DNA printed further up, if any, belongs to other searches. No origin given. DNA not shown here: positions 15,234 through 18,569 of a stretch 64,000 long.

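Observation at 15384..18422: PilB/GspE secretion ATPase with two complete ATPase units fused in one 1012-aa ORF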

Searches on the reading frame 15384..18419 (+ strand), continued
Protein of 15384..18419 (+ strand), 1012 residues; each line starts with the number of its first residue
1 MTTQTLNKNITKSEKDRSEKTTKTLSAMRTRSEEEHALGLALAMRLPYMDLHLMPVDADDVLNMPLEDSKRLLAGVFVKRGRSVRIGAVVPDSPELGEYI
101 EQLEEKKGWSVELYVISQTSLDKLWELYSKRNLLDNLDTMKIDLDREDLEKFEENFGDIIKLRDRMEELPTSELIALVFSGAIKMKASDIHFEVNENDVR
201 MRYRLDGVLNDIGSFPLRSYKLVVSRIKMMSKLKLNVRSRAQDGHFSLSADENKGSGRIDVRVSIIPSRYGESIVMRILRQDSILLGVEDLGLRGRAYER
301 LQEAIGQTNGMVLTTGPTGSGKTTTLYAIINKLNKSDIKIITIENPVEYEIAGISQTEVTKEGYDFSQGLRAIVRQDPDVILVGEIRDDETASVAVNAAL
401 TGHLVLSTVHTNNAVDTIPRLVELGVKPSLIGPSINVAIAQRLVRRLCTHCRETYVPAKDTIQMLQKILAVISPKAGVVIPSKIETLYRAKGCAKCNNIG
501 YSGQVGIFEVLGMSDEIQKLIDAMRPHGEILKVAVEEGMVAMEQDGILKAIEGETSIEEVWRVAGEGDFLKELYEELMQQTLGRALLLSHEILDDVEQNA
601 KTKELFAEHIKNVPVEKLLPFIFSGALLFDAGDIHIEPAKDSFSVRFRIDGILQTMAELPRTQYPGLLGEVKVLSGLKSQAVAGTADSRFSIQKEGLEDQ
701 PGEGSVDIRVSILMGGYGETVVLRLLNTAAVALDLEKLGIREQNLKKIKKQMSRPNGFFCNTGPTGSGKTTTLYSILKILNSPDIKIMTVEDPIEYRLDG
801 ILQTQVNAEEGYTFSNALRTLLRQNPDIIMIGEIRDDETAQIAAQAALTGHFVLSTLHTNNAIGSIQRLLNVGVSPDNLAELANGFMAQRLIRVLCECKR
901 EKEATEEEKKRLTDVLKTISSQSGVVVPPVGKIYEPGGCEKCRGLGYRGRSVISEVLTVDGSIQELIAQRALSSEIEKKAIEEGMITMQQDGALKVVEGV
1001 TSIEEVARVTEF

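Call 12: search_protein_families(library=pfam, proteins=[P0002], max_evalue=0.00001)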
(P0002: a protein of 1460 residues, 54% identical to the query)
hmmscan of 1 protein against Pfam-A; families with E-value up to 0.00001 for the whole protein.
P0002 (1460 aa): 24 families
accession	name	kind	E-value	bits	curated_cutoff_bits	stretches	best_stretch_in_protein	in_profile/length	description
PF00437.27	T2SSE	-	0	1084.8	24.9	3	168-560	7-370/370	Type II/IV secretion system protein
PF25199.1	nSTAND_NTPase5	-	8.1e-15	55.3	34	0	741-795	27-83/145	Novel STAND NTPase 5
PF13401.12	AAA_22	-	6.3e-14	52.9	27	0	307-344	5-42/130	AAA domain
PF20720.3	nSTAND3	-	4.3e-13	49.7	27.2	0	305-350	15-60/155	Novel STAND NTPase 3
PF12775.13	AAA_7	-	6.7e-11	42.5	25.8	0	302-342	28-68/181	P-loop containing dynein motor region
PF04851.21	ResIII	-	3.2e-10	40.6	22.5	0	741-785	10-56/164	Type III restriction enzyme, res subunit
PF13191.12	AAA_16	-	3.3e-10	41.2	32.6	0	303-342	21-58/167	AAA ATPase domain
PF01637.24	ATPase_2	-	3.4e-10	40.5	33.2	0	739-803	4-69/225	ATPase domain predominantly from Archaea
PF13173.12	AAA_14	-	5.1e-10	39.9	27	0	755-844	3-83/129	AAA domain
PF00005.33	ABC_tran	-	5.8e-10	40.3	25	0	309-358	13-62/137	ABC transporter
PF13555.12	AAA_29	-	1.1e-09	38.4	27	0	305-329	20-44/61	P-loop containing region of AAA domain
PF00004.35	AAA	-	6.2e-09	36.8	21.2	0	310-344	1-32/131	ATPase family associated with various cellular activities (AAA)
PF13604.12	AAA_30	-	1.3e-08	35.2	27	0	299-339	10-50/191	AAA domain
PF03215.21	Rad17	-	4.6e-08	33.7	23.8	0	1196-1230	39-70/186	Rad17 P-loop domain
PF16796.11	Microtub_bd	-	9.8e-08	32.5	27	0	748-777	85-111/155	Microtubule binding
PF05157.20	MshEN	-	6.3e-06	26.5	23.1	0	42-128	1-85/90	MshEN domain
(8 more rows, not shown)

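Call 19: find_encoding_contigs(protein=P0031, flank=10000, max_places=2)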
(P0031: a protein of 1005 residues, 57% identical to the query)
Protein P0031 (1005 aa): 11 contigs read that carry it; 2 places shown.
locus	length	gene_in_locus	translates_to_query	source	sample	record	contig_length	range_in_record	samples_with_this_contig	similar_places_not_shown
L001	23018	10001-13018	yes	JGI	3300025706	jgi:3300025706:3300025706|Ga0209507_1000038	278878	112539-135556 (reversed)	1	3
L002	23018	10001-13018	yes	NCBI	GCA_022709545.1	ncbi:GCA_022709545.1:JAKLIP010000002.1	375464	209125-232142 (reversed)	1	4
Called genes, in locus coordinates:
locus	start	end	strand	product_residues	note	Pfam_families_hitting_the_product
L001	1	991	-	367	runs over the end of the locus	PF11258:DUF3048, PF17479:DUF3048_C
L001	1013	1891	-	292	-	PF01149:Fapy_DNA_glyco, PF06831:H2TH, PF06827:zf-FPG_IleRS (weak)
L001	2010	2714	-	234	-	PF13609:Porin_4 (faint)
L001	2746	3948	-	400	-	-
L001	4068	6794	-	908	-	PF02739:5_3_exonuc_N, PF01367:5_3_exonuc, PF01612:DNA_pol_A_exo1, PF22619:DNA_polI_exo1, PF00476:DNA_pol_A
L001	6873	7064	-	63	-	-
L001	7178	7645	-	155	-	-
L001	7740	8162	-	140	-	PF02367:TsaE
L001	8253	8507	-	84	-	-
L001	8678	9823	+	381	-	PF01368:DHH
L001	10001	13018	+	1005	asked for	PF00004:AAA (faint), PF00437:T2SSE, PF25199:nSTAND_NTPase5 (faint), PF00005:ABC_tran (faint), PF03215:Rad17 (faint), PF04851:ResIII (faint), PF12775:AAA_7 (faint), PF00437:T2SSE, +6 more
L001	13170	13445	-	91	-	-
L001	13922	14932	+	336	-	PF06068:TIP49 (faint), PF13173:AAA_14 (faint), PF05496:RuvB_N, PF13191:AAA_16 (faint), PF00004:AAA, PF07728:AAA_5, PF17864:AAA_lid_4, PF05491:WHD_RuvB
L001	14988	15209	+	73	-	-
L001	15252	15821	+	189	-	PF03703:bPH_2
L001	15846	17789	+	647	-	PF00932:LTD, PF18911:PKD_4 (weak), PF00932:LTD (weak)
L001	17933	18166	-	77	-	-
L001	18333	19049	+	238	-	PF20772:TACO1_YebC_N, PF01709:Transcrip_reg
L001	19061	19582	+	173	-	PF07066:DUF3882 (faint), PF02075:RuvC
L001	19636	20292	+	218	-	PF14402:7TM_transglut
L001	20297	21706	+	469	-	PF14397:ATPgrasp_ST, PF02655:ATP-grasp_3 (faint), PF08443:RimK (faint), PF14398:ATPgrasp_YheCD (faint), PF05618:RimB-like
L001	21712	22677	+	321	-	PF03133:TTL (faint), PF14397:ATPgrasp_ST (faint), PF14398:ATPgrasp_YheCD, PF02655:ATP-grasp_3, PF02955:GSH-S_ATP, PF08443:RimK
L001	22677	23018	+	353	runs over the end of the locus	PF13439:Glyco_transf_4, PF00534:Glycos_transf_1, PF13692:Glyco_trans_1_4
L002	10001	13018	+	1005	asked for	PF00004:AAA (faint), PF00437:T2SSE, PF25199:nSTAND_NTPase5 (faint), PF00005:ABC_tran (faint), PF03215:Rad17 (faint), PF04851:ResIII (faint), PF12775:AAA_7 (faint), PF00437:T2SSE, +6 more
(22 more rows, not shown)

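Call 20: find_encoding_contigs(protein=P0002, flank=10000, max_places=2)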
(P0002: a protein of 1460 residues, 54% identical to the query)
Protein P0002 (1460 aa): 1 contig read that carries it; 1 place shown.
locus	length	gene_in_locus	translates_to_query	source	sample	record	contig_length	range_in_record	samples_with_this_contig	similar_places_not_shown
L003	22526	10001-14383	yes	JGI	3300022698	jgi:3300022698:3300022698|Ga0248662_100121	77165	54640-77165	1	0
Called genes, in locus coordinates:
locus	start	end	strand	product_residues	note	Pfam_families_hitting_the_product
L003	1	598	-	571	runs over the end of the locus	PF09972:DUF2207, PF20990:DUF2207_C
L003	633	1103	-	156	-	PF02681:DUF212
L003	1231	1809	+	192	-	PF04011:LemA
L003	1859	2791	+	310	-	PF01435:Peptidase_M48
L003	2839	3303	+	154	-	-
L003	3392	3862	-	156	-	-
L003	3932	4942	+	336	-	PF06068:TIP49 (faint), PF05496:RuvB_N, PF01078:Mg_chelatase (faint), PF13191:AAA_16 (faint), PF00004:AAA, PF07728:AAA_5, PF17864:AAA_lid_4, PF05491:WHD_RuvB, +1 more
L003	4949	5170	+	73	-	-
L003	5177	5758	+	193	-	PF03703:bPH_2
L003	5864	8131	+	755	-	PF00932:LTD, PF18911:PKD_4, PF00801:PKD, PF00932:LTD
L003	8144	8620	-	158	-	PF02367:TsaE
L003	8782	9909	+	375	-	PF01368:DHH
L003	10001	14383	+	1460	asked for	PF01935:DUF87 (faint), PF05157:MshEN (weak), PF03215:Rad17 (faint), PF14532:Sigma54_activ_2 (faint), PF16796:Microtub_bd (faint), PF00437:T2SSE, PF00004:AAA (faint), PF00437:T2SSE, +23 more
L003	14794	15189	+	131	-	PF09685:MamF_MmsF (weak)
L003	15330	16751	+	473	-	PF00224:PK, PF03328:HpcH_HpaI (weak), PF02887:PK_C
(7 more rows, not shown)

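Call 21: find_encoding_contigs(protein=P0092, flank=10000, max_places=2)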
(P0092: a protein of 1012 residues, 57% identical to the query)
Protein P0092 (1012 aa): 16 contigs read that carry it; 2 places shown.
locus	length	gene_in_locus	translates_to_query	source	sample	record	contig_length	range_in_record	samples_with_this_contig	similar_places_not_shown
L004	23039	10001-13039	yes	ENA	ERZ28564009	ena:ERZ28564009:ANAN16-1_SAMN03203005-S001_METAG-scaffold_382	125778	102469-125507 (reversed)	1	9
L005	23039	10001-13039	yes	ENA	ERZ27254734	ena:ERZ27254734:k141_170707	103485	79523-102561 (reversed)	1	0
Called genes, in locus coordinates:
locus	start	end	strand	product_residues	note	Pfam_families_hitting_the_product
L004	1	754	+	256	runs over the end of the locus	PF00300:His_Phos_1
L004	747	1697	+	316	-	PF01326:PPDK_N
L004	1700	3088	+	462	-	PF00391:PEP-utilizers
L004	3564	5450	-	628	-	PF00753:Lactamase_B, PF12706:Lactamase_B_2, PF22505:RNase_J_b_CASP, PF17770:RNase_J_C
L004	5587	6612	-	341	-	PF10432:bact-PGI_C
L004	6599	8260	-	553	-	PF00496:SBP_bac_5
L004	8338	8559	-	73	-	PF03840:SecG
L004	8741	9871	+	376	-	PF01368:DHH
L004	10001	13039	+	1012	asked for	PF05157:MshEN (weak), PF00004:AAA (faint), PF01637:ATPase_2 (faint), PF04851:ResIII (faint), PF13245:AAA_19 (faint), PF00437:T2SSE, PF13238:AAA_18 (faint), PF00437:T2SSE, +9 more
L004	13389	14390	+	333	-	PF06068:TIP49 (faint), PF05496:RuvB_N, PF07728:AAA_5, PF00004:AAA, PF17864:AAA_lid_4, PF05491:WHD_RuvB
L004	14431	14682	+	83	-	-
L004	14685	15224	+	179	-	PF03703:bPH_2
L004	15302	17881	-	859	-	PF00912:Transgly, PF00905:Transpeptidase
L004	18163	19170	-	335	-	PF01071:GARS_A (weak), PF02222:ATP-grasp (weak), PF02786:CPSase_L_D2 (weak), PF07478:Dala_Dala_lig_C (weak)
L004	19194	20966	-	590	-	PF02955:GSH-S_ATP, PF08443:RimK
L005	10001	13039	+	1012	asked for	PF05157:MshEN (weak), PF00004:AAA (faint), PF01637:ATPase_2 (faint), PF04851:ResIII (faint), PF13245:AAA_19 (faint), PF00437:T2SSE, PF13238:AAA_18 (faint), PF00437:T2SSE, +9 more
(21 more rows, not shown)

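Call 31: search_solved_structures(query=window:15384-18419:+, max_evalue=1e-20)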
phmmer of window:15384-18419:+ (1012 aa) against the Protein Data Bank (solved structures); distinct sequences matched with E-value up to 1e-20: 21.
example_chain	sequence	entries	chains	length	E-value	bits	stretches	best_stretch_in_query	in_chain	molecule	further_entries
5tsg_B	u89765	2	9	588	2.9e-101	343.3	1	79-564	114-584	Type IV pilus biogenesis ATPase PilB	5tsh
5zfr_A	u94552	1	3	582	7.7e-101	341.9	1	76-564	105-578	Type IV pilus biogenesis ATPase PilB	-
6olj_C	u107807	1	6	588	7.8e-101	341.8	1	79-564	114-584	Type IV pilus biogenesis ATPase PilB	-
3jc8_Ba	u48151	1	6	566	2.8e-96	326.8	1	11-560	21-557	Type IV-A pilus assembly ATPase PilB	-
4pht_A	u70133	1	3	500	3.7e-95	323.1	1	148-566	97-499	General secretory pathway protein E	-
4ksr_A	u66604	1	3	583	1.2e-90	308.2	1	164-567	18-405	Type II secretion system protein E, Hemolysin-coregulated protein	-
4kss_A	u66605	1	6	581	1.3e-90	308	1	164-566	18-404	Type II secretion system protein E, hemolysin-coregulated protein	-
1p9r_A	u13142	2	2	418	1.8e-90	307.5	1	145-562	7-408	General secretion pathway protein E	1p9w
6f8l_G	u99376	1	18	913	7.3e-88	298.9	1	40-561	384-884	Type IV pilus assembly protein PilF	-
5oiu_A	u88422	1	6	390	7.8e-88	298.8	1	616-1007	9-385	Type IV pilus assembly protein PilF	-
6ejf_A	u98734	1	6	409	9.1e-88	298.6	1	617-1007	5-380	Type IV pilus assembly protein PilF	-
5it5_F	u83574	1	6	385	1.1e-87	298.4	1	617-1007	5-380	ATP binding motif-containing protein PilF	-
8dze_A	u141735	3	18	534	4.1e-33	117.7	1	613-973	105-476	BfpD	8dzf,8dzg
2ewv_A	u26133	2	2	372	3.3e-32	114.7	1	175-424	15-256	twitching motility protein PilT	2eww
2gsz_A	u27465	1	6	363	7.4e-32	113.6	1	178-424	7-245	twitching motility protein PilT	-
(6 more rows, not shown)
